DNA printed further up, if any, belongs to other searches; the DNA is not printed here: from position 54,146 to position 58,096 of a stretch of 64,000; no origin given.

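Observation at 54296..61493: Two divergently transcribed giant (1216 and 1104 aa) uncharacterised secreted/membrane proteins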

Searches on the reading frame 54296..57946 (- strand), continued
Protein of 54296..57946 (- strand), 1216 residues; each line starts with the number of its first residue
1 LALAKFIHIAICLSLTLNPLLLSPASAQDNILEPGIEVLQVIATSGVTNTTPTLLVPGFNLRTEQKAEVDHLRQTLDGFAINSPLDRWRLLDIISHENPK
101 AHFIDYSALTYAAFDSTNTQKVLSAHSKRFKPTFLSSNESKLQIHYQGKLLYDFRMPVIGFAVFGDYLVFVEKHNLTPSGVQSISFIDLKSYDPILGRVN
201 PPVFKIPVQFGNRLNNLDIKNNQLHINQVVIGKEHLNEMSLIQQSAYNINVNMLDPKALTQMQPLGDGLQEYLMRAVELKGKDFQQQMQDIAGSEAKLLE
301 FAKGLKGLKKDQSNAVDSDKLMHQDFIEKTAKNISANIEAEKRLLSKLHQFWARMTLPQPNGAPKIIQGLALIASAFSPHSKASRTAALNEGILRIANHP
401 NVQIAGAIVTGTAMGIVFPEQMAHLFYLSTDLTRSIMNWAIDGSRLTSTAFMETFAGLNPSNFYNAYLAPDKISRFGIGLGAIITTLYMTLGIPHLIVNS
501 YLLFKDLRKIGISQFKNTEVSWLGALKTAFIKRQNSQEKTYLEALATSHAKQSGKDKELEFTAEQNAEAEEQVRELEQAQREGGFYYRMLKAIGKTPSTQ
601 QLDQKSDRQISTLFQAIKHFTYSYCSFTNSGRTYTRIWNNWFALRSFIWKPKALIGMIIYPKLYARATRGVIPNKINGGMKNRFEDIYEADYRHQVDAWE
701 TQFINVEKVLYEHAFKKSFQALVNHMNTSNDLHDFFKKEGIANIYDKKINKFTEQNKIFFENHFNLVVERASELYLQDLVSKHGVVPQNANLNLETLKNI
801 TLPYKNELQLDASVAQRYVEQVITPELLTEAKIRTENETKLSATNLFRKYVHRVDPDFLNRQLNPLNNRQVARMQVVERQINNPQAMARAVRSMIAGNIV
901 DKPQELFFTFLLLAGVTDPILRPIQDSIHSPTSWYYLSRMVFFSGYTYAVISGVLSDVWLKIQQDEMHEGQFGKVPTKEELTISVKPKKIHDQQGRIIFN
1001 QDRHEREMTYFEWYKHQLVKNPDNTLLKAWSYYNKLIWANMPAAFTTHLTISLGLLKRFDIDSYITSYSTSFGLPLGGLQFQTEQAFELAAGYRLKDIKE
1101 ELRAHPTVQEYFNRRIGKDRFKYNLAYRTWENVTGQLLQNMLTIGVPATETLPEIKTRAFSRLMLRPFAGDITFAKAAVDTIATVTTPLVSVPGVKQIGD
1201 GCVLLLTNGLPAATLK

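Call 72: predict_structure(alignment_id=A5)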
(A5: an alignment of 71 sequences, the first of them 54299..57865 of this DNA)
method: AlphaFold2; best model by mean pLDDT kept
length: 1189 residues; sequences in the alignment: 71
mean_pLDDT: 83.2   pTM: 0.80
mean pLDDT of the five models: 83.2, 82.5, 81.1, 80.9, 80.4
residues with pLDDT >= 90: 617; 70-90: 355; 50-70: 120; < 50: 97
segments of 3 or more residues with pLDDT < 50: 1-6, 8-33, 256-275, 280-282, 284-288, 290-296, 373-385, 1123-1125, 1187-1189
pLDDT, mean of each block of 10 residues (from residue 1): 40 44 35 65 87 85 92 84 90 84 73 88 93 93 87 83 93 92 79 90 88 91 90 84 76 52 39 47 46 47 60 77 87 93 85 63 58 42 48 78 83 83 89 93 97 95 93 96 91 93 96 96 91 92 95 84 74 60 93 95 96 95 90 90 88 85 87 93 92 87 62 75 84 92 95 87 83 94 94 95 93 75 68 87 95 97 96 94 94 91 93 93 93 97 93 55 63 68 95 96 96 95 92 93 93 97 96 96 96 95 94 84 55 87 86 90 89 92 60
secondary structure, 60 per line:
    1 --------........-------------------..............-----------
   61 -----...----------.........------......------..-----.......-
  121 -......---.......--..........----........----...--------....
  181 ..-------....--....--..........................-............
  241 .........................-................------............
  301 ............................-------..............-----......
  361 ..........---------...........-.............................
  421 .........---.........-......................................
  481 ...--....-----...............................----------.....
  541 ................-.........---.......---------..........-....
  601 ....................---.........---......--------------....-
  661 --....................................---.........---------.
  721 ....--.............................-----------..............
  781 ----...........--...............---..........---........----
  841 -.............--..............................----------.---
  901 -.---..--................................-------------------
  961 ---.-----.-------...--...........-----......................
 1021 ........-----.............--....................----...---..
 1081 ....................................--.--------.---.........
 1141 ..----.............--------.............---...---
elements in order (helices of 4 or more, strands of 3 or more residues): H9-16 H36-49 E66-68 E82-87 E94-99 E113-119 E122-127 E131-137 E140-149 E154-161 E177-182 E190-193 E196-199 E202-205 H206-227 H229-265 H267-282 H289-328 H336-349 H355-370 H380-390 H392-429 H433-441 H443-483 H486-489 H495-525 H536-556 H558-566 H570-576 H586-595 H597-620 H624-632 H636-641 H656-659 H663-698 H702-710 H720-724 H727-755 H767-780 H785-795 H798-812 H816-825 H829-836 H842-854 H857-886 H912-941 H983-993 H999-1028 H1034-1046 H1049-1068 H1079-1116 H1132-1142 H1147-1159 H1168-1180

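Call 87: list_cluster_members(proteins=[P0009, P0010, P0011, P0013, P0014, P0015, P0017, P0019, P0020, P0022])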
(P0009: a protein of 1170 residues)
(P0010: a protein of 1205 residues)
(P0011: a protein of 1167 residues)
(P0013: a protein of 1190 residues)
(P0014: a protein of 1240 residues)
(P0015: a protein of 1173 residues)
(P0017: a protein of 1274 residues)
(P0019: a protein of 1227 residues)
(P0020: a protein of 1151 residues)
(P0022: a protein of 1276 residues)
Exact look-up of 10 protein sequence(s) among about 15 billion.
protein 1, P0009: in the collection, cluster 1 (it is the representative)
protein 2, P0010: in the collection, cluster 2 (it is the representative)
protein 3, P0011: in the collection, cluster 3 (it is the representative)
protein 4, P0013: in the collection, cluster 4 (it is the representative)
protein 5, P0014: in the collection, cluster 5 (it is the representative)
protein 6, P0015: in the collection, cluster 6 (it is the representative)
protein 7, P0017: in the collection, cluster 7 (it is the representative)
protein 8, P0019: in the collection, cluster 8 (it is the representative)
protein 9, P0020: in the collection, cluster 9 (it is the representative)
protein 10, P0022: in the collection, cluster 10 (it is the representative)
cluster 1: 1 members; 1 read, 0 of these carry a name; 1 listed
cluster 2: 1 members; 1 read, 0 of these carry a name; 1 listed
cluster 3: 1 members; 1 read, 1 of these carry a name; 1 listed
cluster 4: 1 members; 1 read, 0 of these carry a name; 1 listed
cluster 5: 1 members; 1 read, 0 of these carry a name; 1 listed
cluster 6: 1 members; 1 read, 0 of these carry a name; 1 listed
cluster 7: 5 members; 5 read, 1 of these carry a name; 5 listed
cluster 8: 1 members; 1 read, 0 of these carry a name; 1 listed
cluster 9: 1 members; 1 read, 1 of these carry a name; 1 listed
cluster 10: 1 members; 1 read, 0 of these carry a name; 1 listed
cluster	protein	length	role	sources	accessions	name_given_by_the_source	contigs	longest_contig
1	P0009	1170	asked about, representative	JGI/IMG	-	-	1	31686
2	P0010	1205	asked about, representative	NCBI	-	-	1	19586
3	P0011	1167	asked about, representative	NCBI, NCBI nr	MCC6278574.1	MAG: hypothetical protein IT289_11730 [Oligoflexia bacterium] | hypothetical protein [Oligoflexia bacterium]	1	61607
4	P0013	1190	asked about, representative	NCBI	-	-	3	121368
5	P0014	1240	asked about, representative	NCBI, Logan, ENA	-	-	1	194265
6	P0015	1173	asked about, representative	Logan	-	-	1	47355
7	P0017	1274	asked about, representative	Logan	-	-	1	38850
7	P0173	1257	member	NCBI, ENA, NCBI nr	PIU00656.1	MAG: hypothetical protein COT74_03760 [Bdellovibrionales bacterium ...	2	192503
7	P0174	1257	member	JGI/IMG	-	-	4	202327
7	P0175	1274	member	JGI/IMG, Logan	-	-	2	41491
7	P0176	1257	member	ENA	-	-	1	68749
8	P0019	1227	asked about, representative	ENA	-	-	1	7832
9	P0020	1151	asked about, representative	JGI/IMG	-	hypothetical protein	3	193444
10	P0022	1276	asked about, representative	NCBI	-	-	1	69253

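Call 90: fold_search(model_id=the predicted structure, library=pdb)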
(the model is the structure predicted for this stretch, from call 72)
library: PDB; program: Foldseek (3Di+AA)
matches with E <= 10: 120; with E <= 0.001: 0
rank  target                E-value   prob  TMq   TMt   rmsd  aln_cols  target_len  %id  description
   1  1tr2_B                3.6e-02  0.14  0.07  0.08  39.7      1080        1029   11  Crystal structure of human full-length vinculin (residues 1-1066) (released 2005-11-15)
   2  9gm7_A                4.7e-02  0.11  0.06  0.05  69.5      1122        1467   10  MukBEF in a nucleotide-bound state with open neck gate (monomer) (released 2025-03-26)
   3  1tr2_A                7.8e-02  0.11  0.07  0.07  39.8      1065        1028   12  Crystal structure of human full-length vinculin (residues 1-1066) (released 2005-11-15)
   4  9qe0_B                9.5e-02  0.06  0.05  0.05  74.8      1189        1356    9  Neobacillus vireti Wadjet-II JetABC dimer (released 2025-06-25)
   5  7nyx_A                9.9e-02  0.08  0.06  0.05  73.8      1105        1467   11  Cryo-EM structure of the MukBEF-MatP-DNA monomer (closed conformation) (released 2021-07-07)
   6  6nr7                  1.5e-01  0.12  0.08  0.08  40.9      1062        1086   11  Rerefinement of chicken vinculin (released 2020-01-29)
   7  4igg_B                1.7e-01  0.08  0.06  0.08  39.5      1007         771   10  Full-length human alpha-catenin crystal structure (released 2012-12-26)
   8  6yvu_A                2.1e-01  0.06  0.06  0.06  89.3      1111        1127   12  Condensin complex from S.cerevisiae ATP-free apo non-engaged state (released 2020-07-15)
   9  9qe0_A                2.4e-01  0.04  0.05  0.05  73.1      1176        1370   10  Neobacillus vireti Wadjet-II JetABC dimer (released 2025-06-25)
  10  8b24_A                4.2e-01  0.06  0.06  0.09  34.3       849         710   10  Time-resolved structure of K+-dependent Na+-PPase from Thermotoga maritima 3600-seconds post reaction initiation with  (released 2024-01-17)
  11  9mvz_D                4.3e-01  0.06  0.07  0.08  52.5       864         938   12  Tripartite complex of MmpL5-S5-AcpM from Mycolicibacterium smegmatis (released 2025-07-30)
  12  1st6                  5.9e-01  0.05  0.07  0.07  40.3      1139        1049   10  Crystal structure of a cytoskeletal protein (released 2004-08-03)
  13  5gpj_B                6.9e-01  0.06  0.08  0.11  32.5       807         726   10  Crystal Structure of Proton-Pumping Pyrophosphatase (released 2016-12-28)
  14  7cq5_C                8.0e-01  0.06  0.07  0.09  25.2       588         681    9  Structure of the human CLCN7-OSTM1 complex with ATP (released 2020-11-11)
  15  9syj_B                9.0e-01  0.04  0.07  0.08  31.2       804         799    9  Asymmetric hexameric MmpS4-MmpL4 complex from Mycobacterium tuberculosis with "short" coiled-coil domain (released 2026-01-28)
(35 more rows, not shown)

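Call 92: list_cluster_members(proteins=[P0074, P0076, P0078, P0085, P0091, P0065, P0090, P0104, P0117, P0037])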
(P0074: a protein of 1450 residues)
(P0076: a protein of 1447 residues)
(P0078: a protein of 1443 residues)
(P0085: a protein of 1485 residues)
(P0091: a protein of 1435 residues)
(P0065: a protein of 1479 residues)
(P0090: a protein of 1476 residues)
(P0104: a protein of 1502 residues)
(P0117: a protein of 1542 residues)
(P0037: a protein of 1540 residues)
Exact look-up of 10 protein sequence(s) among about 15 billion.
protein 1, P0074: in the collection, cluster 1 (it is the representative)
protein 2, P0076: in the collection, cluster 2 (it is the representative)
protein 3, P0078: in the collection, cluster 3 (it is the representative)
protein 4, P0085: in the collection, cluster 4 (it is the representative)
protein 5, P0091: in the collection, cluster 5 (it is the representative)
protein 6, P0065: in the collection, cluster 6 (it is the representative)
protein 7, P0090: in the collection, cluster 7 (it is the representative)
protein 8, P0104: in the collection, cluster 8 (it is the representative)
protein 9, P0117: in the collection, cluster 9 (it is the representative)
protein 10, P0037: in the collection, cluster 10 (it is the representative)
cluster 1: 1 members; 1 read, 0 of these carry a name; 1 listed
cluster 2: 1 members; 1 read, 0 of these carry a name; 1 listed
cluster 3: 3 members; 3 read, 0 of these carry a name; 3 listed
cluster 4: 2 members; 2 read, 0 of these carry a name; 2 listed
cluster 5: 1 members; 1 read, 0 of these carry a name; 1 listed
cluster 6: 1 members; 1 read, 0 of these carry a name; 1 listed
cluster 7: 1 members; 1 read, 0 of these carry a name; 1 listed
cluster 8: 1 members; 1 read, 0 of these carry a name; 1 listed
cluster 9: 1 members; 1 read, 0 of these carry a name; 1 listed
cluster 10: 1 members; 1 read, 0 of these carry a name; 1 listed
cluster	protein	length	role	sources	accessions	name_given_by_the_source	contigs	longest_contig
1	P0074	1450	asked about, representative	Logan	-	-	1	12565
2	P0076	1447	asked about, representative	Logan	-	-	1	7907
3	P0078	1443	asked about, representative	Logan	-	-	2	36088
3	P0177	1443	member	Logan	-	-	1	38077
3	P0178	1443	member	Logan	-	-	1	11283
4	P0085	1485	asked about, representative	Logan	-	-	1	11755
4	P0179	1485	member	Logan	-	-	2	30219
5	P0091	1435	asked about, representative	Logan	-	-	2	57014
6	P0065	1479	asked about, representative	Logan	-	-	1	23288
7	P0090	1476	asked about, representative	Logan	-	-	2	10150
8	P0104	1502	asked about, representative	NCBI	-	-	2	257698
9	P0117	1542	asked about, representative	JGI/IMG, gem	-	-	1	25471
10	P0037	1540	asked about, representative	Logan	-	-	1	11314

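Call 94: find_encoding_contigs(protein=P0014, flank=10000, max_places=2)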
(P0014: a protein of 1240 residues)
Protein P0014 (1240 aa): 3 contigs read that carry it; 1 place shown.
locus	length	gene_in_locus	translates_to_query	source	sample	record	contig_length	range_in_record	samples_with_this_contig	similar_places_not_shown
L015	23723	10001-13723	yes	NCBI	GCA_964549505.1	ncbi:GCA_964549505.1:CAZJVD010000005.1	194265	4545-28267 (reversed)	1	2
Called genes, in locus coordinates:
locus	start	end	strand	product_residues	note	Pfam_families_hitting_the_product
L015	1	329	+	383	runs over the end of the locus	PF01458:SUFBD_core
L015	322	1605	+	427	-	PF00266:Aminotran_5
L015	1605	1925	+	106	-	PF01883:FeS_assembly_P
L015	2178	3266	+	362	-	PF01658:Inos-1-P_synth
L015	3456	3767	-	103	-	PF03091:CutA1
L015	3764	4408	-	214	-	PF02592:Vut_1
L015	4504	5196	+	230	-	PF03741:TerC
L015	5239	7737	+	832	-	PF03030:H_PPase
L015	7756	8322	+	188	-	PF03653:UPF0093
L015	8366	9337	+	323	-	PF01545:Cation_efflux, PF16916:ZT_dimer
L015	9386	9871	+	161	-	PF01641:SelR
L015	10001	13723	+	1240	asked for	-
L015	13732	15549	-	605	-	PF00664:ABC_membrane, PF00005:ABC_tran, PF02463:SMC_N (weak)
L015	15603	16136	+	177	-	-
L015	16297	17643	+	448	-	PF13637:Ank_4 (faint), PF13857:Ank_5 (faint), PF00023:Ank (faint), PF12796:Ank_2, PF13606:Ank_3 (faint)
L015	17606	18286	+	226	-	PF02390:Methyltransf_4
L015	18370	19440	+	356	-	PF00691:OmpA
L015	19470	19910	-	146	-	-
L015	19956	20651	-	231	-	-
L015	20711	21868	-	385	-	PF00149:Metallophos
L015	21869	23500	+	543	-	-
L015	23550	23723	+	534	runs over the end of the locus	PF01266:DAO (weak), PF01494:FAD_binding_3 (weak), PF01593:Amino_oxidase, PF01946:Thi4 (weak), PF07992:Pyr_redox_2 (weak), PF13450:NAD_binding_8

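Call 95: find_encoding_contigs(protein=P0104, flank=10000, max_places=2)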
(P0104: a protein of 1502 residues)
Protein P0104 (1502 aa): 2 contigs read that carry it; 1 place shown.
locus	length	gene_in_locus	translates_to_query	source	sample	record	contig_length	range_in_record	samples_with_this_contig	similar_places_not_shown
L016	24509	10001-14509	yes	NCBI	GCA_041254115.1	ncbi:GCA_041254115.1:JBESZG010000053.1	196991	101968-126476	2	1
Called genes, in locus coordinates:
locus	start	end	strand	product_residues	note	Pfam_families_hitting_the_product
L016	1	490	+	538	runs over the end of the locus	PF14402:7TM_transglut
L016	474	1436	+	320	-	PF14397:ATPgrasp_ST, PF02655:ATP-grasp_3 (faint), PF08443:RimK (faint), PF02955:GSH-S_ATP (faint), PF14398:ATPgrasp_YheCD (faint)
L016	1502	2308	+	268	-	PF01435:Peptidase_M48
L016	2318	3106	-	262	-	PF00082:Peptidase_S8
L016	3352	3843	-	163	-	PF01471:PG_binding_1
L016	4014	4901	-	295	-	PF01544:CorA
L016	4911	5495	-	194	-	-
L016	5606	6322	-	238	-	PF03372:Exo_endo_phos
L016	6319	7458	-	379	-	PF13091:PLDc_2, PF00614:PLDc (faint), PF13091:PLDc_2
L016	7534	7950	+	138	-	PF09656:PGPGW (weak)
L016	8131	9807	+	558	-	PF02872:5_nucleotid_C (weak)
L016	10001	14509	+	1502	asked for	-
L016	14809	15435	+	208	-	-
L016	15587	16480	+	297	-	-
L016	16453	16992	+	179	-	-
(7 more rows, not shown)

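Call 102: search_protein_families(library=pfam, proteins=[P0026, P0055, P0140, P0144, P0132], max_evalue=0.01)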
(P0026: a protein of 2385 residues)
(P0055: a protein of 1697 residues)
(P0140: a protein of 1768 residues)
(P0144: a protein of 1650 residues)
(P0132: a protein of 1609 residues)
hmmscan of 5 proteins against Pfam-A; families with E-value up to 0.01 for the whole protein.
P0026 (2385 aa): 0 families

P0055 (1697 aa): 0 families

P0140 (1768 aa): 0 families

P0144 (1650 aa): 0 families

P0132 (1609 aa): 0 families
